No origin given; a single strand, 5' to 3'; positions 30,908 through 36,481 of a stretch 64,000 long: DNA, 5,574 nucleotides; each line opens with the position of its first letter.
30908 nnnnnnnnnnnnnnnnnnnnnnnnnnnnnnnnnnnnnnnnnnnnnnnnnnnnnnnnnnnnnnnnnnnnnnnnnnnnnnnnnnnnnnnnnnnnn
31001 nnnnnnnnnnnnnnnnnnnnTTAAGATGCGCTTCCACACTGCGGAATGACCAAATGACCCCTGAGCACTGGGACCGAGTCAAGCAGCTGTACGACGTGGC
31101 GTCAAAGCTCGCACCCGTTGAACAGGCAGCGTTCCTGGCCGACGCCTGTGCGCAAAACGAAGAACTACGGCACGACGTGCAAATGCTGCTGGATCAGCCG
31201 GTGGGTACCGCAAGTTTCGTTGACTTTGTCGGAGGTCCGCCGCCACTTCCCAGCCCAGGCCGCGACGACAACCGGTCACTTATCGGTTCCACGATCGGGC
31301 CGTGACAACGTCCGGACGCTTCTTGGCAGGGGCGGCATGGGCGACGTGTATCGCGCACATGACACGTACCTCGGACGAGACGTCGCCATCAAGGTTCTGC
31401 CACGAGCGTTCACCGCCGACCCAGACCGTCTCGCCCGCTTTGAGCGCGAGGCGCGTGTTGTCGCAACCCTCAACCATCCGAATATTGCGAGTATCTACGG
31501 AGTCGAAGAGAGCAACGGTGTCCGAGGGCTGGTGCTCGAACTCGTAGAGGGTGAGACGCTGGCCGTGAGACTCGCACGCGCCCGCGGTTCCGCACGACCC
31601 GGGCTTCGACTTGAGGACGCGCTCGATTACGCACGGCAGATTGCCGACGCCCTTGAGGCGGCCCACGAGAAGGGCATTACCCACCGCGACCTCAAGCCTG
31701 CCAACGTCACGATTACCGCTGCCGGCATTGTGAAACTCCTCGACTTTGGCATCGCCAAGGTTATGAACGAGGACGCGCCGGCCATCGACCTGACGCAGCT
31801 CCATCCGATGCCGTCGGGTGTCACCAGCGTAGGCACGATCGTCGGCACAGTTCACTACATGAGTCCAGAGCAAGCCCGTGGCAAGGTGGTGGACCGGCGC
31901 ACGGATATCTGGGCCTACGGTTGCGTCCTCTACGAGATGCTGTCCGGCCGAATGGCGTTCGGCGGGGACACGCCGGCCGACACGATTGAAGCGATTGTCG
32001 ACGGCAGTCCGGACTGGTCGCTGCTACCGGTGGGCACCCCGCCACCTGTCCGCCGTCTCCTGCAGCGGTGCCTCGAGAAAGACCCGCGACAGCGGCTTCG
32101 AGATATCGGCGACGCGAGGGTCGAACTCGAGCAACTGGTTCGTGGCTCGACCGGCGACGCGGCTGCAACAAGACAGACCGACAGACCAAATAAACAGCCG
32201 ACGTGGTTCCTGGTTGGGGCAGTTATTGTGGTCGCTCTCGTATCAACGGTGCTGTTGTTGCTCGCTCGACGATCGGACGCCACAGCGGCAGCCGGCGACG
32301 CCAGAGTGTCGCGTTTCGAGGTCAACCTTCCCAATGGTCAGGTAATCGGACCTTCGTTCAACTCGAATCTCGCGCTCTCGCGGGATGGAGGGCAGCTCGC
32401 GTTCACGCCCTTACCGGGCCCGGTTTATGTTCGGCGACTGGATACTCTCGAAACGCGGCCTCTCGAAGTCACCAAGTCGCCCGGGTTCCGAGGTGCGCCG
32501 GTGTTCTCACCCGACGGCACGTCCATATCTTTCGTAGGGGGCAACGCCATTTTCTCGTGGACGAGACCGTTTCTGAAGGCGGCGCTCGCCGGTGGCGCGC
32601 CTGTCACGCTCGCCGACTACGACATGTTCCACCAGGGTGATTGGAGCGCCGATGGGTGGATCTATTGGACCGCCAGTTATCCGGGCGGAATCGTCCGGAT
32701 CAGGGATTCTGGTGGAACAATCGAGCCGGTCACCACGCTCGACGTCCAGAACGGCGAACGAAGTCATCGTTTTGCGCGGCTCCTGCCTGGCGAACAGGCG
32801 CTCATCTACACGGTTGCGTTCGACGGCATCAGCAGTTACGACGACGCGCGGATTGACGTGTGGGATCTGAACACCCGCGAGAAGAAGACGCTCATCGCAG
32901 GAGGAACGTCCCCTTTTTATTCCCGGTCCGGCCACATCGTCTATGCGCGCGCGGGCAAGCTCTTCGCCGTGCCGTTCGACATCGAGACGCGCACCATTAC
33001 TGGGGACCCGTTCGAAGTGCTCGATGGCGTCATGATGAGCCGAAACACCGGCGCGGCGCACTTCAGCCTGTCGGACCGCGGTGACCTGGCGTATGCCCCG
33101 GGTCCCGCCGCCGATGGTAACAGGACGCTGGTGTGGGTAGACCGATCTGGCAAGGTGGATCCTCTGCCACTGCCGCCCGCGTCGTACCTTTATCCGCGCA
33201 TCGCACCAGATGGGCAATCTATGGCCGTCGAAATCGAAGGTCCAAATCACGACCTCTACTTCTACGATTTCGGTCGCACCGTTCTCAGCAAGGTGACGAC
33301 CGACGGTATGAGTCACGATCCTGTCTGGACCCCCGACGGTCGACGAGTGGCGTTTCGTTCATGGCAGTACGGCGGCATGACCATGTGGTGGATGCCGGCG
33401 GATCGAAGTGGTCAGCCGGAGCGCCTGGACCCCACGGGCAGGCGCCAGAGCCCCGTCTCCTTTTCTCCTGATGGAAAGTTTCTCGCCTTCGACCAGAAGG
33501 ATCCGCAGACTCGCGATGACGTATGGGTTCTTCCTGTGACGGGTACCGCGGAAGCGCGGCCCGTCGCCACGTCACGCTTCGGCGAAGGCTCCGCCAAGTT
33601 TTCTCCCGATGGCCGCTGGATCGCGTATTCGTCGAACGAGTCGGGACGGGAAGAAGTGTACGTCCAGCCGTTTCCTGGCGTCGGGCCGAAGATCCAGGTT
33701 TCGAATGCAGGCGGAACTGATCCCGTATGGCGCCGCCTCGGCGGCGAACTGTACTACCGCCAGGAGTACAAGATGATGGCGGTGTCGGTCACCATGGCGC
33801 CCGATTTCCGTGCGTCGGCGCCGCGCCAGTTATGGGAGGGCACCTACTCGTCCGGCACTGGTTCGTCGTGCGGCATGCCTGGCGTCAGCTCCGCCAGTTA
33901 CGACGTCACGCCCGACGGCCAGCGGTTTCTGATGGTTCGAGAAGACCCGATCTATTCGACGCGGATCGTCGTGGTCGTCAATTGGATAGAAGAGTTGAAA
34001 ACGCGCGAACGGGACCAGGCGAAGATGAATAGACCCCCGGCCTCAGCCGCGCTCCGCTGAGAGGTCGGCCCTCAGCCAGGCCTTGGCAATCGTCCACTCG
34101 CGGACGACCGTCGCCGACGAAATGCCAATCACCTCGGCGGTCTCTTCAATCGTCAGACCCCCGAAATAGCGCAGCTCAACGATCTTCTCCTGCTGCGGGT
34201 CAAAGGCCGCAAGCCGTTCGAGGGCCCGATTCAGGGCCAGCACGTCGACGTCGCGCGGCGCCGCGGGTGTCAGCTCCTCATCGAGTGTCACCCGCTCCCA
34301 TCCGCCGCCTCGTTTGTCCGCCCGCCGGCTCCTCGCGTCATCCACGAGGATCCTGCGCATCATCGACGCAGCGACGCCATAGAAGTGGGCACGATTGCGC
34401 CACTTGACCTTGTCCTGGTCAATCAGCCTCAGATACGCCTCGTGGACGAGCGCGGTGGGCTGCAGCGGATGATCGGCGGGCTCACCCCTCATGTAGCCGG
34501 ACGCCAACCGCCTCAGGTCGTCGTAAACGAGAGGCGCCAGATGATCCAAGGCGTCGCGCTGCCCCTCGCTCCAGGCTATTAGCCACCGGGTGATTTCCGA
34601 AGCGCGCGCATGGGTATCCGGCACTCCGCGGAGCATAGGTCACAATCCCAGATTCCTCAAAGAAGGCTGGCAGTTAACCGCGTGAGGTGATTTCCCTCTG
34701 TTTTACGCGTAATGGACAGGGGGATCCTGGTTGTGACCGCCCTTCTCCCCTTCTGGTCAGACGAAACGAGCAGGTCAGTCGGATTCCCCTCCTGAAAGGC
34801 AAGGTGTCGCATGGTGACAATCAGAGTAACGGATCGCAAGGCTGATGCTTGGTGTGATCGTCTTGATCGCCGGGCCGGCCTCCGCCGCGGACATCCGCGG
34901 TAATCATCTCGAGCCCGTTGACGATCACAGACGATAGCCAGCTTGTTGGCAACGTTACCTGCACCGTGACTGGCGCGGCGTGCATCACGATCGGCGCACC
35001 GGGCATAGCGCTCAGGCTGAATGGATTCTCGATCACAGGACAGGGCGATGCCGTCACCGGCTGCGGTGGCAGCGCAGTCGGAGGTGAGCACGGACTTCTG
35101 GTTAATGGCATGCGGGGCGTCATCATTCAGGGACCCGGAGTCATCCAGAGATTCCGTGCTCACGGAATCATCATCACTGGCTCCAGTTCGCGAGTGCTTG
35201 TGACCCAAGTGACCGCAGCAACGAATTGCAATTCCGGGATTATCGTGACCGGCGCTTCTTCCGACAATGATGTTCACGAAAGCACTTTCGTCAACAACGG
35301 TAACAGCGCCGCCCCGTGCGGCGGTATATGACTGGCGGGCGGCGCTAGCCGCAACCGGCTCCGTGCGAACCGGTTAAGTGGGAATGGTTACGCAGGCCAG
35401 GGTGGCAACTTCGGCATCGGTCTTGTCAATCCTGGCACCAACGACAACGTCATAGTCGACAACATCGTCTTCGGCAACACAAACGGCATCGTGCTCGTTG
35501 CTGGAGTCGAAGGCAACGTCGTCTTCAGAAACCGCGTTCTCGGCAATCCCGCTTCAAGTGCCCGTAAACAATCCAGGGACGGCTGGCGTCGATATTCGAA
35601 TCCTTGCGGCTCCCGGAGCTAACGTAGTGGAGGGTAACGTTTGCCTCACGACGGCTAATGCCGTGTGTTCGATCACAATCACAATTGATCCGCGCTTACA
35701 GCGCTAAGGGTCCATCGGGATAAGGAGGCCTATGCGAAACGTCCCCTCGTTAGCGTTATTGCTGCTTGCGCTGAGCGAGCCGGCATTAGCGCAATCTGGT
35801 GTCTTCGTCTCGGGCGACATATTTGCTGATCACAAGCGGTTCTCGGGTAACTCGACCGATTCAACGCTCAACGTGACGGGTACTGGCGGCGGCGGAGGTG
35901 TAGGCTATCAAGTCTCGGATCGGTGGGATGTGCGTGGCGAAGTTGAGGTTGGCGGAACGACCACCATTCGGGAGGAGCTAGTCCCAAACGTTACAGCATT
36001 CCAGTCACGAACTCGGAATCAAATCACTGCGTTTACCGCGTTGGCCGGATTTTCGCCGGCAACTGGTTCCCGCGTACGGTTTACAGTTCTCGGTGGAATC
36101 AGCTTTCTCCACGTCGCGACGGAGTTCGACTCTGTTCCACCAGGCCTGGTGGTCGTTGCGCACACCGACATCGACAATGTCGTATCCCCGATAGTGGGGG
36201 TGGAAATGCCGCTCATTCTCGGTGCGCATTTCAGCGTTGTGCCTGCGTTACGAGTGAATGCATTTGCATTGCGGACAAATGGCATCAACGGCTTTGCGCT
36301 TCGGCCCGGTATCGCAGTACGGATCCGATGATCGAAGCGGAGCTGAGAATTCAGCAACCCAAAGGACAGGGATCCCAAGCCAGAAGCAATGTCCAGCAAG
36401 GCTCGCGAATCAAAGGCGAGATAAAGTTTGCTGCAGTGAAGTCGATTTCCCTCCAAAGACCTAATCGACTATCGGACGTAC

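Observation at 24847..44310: ~19.4-kb island inserted at tRNA-Cys, bounded by a perfect 45-nt direct repeat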

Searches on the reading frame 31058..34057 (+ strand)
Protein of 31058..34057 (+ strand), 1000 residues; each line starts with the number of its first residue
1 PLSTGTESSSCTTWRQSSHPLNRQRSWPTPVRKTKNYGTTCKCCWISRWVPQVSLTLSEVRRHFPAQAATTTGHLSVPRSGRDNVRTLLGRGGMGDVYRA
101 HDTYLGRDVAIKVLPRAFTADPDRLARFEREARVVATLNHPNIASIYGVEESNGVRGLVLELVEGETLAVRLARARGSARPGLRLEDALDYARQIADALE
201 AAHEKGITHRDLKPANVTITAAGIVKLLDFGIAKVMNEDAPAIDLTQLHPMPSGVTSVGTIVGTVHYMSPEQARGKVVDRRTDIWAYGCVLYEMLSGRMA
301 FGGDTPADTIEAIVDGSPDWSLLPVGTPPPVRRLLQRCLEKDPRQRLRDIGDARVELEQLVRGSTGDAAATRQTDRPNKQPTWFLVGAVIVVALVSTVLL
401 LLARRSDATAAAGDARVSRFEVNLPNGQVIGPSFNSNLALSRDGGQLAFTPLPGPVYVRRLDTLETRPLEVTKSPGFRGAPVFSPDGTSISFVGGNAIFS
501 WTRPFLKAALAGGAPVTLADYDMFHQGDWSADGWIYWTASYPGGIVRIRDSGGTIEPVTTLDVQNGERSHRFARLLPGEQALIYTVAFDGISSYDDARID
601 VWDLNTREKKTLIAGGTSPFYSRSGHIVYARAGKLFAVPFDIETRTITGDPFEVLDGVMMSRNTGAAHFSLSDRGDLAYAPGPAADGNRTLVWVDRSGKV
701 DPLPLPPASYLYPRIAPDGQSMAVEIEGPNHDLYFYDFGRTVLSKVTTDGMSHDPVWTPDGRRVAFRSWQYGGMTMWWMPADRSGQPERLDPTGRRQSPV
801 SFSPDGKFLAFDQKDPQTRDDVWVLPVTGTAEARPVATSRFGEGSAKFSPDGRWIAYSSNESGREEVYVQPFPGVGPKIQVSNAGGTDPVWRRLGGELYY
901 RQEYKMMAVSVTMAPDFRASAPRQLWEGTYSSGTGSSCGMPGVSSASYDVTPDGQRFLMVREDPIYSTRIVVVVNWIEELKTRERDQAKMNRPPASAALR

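Call 17: search_protein_families(library=pfam, proteins=[window:31058-34057:+], max_evalue=0.01)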
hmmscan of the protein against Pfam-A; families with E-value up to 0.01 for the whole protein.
window:31058-34057:+ (1000 aa): 7 families
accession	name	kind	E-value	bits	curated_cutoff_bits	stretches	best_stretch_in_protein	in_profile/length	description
PF00069.31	Pkinase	-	1.8e-48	165.6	31.7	1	86-347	4-252/263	Protein kinase domain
PF07714.23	PK_Tyr_Ser-Thr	-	1.2e-33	116.9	23.1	1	87-347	5-249/258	Protein tyrosine and serine/threonine kinase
PF07676.18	PD40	-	3.6e-19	68.6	20.9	2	746-778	5-38/38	WD40-like Beta Propeller Repeat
PF00930.27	DPPIV_N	-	5.1e-05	22.6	22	0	456-502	25-69/354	Dipeptidyl peptidase IV (DPP IV) N-terminal region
PF01636.29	APH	-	0.00052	20.3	23.2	1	184-235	146-199/239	Phosphotransferase enzyme family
PF03109.22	ABC1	-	0.0019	17.9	22.9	0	198-239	179-220/244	ABC1 atypical kinase-like domain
PF25174.1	Beta-prop_THOC3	-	0.0069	15.9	305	0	743-860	82-191/272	THOC3 beta-propeller domain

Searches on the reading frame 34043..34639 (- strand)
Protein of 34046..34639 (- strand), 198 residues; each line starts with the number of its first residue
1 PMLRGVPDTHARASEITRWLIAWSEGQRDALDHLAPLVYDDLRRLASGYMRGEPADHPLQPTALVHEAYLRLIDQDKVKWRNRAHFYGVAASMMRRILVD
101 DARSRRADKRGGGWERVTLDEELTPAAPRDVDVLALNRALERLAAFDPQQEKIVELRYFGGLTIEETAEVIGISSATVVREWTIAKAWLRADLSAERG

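Call 18: search_protein_families(library=pfam, proteins=[window:34046-34639:-], max_evalue=0.01)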
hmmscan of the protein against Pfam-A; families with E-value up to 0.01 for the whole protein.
window:34046-34639:- (198 aa): 5 families
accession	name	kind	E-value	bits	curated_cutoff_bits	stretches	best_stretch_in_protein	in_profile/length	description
PF07638.17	Sigma70_ECF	-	4.1e-59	200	21.1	1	14-194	2-184/185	ECF sigma factor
PF08281.18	Sigma70_r4_2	-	1.9e-08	34.3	25.7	1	139-178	4-43/54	Sigma-70, region 4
PF04545.22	Sigma70_r4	-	4.6e-07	29.7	24.1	1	143-178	2-37/50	Sigma-70, region 4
PF02001.22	DUF134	-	0.0058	17.6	27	0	154-186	43-75/98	Protein of unknown function DUF134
PF06530.18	Phage_antitermQ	-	0.0063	16.9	26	1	130-190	47-107/118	Phage antitermination protein Q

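Call 67: find_encoding_contigs(protein=window:34043-34636:-, flank=10000, max_places=10)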
Protein window:34043-34636:- (197 aa): no gene with exactly this product is on record in the collection.

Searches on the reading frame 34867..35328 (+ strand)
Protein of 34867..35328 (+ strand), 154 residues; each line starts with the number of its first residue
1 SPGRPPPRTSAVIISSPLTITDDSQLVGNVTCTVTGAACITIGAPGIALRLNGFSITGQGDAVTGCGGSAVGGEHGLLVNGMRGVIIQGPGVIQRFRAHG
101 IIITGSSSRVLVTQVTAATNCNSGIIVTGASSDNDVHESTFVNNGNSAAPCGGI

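Call 18: search_protein_families(library=pfam, proteins=[window:34867-35328:+], max_evalue=0.01)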
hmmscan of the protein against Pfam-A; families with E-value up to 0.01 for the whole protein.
window:34867-35328:+ (154 aa): 3 families
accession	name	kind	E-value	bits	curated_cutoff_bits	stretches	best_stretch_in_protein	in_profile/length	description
PF05048.19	NosD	-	0.00013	21.9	23.6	1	75-148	106-176/212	Periplasmic copper-binding protein (NosD)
PF13229.12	Beta_helix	-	0.0014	18.7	25.9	1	60-147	38-116/158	Right handed beta helix region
PF07602.17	DUF1565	-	0.0098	15.7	20.3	0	17-144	47-168/257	Protein of unknown function (DUF1565)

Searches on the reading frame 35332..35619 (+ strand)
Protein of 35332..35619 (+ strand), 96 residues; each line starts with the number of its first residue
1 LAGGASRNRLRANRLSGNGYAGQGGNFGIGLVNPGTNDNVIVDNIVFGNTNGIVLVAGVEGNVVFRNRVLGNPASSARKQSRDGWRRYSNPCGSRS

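Call 18: search_protein_families(library=pfam, proteins=[window:35332-35619:+], max_evalue=0.01)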
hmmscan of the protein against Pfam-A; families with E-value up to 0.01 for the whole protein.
window:35332-35619:+ (96 aa): 2 families
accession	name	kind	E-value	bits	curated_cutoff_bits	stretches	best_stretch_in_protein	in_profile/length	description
PF13229.12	Beta_helix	-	1e-05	25.7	25.9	1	4-73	76-138/158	Right handed beta helix region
PF05048.19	NosD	-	0.00017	21.5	23.6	1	8-74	49-105/212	Periplasmic copper-binding protein (NosD)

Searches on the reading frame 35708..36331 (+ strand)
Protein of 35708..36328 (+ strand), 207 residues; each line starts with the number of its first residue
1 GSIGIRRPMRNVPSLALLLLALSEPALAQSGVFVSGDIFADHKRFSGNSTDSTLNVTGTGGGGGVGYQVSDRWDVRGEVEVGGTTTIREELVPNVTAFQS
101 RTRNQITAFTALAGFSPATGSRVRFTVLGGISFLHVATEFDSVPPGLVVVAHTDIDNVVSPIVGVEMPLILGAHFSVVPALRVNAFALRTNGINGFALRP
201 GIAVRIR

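Call 18: search_protein_families(library=pfam, proteins=[window:35708-36328:+], max_evalue=0.01)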
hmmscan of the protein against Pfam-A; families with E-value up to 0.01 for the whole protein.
window:35708-36328:+ (207 aa): 1 family
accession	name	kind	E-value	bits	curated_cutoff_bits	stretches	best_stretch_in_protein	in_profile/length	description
PF13505.12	OMP_b-brl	-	7.4e-09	36.5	28.7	1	15-169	2-140/175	Outer membrane protein beta-barrel domain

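Call 68: find_encoding_contigs(protein=window:35732-36331:+, flank=10000, max_places=10)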
Protein window:35732-36331:+ (199 aa): no gene with exactly this product is on record in the collection.
